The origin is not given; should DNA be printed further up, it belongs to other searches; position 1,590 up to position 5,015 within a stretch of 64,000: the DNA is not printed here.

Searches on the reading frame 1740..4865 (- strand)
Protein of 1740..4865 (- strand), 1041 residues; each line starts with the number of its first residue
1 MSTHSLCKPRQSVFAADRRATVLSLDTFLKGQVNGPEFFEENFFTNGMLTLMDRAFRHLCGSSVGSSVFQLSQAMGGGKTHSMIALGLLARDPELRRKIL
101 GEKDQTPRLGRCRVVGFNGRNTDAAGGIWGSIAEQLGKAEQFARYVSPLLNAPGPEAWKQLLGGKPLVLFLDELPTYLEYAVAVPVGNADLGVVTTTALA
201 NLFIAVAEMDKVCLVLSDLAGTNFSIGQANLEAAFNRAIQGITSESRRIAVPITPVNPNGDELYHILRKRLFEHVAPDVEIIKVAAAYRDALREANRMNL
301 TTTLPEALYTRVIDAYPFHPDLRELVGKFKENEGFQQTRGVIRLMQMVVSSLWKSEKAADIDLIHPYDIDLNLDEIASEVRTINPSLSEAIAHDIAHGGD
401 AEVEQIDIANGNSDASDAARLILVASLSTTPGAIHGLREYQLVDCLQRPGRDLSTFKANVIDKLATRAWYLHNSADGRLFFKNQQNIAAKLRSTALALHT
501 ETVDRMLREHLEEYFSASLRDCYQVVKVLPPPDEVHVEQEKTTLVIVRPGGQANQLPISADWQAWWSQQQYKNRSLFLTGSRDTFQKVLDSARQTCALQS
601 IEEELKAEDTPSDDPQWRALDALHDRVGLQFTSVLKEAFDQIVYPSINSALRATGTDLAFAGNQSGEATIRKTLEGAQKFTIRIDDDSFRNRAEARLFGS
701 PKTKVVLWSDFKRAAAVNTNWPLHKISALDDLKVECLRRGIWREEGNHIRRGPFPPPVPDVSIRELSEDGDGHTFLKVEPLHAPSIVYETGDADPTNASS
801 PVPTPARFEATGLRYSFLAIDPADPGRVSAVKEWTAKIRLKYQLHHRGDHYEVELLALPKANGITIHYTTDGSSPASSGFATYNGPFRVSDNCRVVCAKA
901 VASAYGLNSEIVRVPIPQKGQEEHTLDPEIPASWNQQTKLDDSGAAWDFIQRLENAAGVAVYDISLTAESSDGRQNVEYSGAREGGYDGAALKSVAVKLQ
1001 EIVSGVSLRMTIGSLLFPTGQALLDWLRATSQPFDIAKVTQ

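Call 85: search_protein_families(library=pfam, proteins=[window:1740-4865:-], max_evalue=0.00001)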
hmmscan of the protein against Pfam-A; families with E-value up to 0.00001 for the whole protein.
window:1740-4865:- (1041 aa): 3 families
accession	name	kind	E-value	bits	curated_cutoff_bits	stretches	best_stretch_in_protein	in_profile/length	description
PF04465.17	DUF499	-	4.6e-22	78.1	23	1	128-380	53-297/1024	Protein of unknown function (DUF499)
PF13290.12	CHB_HEX_C_1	-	8.2e-08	32.5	22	1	861-912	18-66/67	Chitobiase/beta-hexosaminidase C-terminal domain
PF13287.12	Fn3_assoc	-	2.5e-07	31.1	23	1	861-912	7-55/59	Fn3 associated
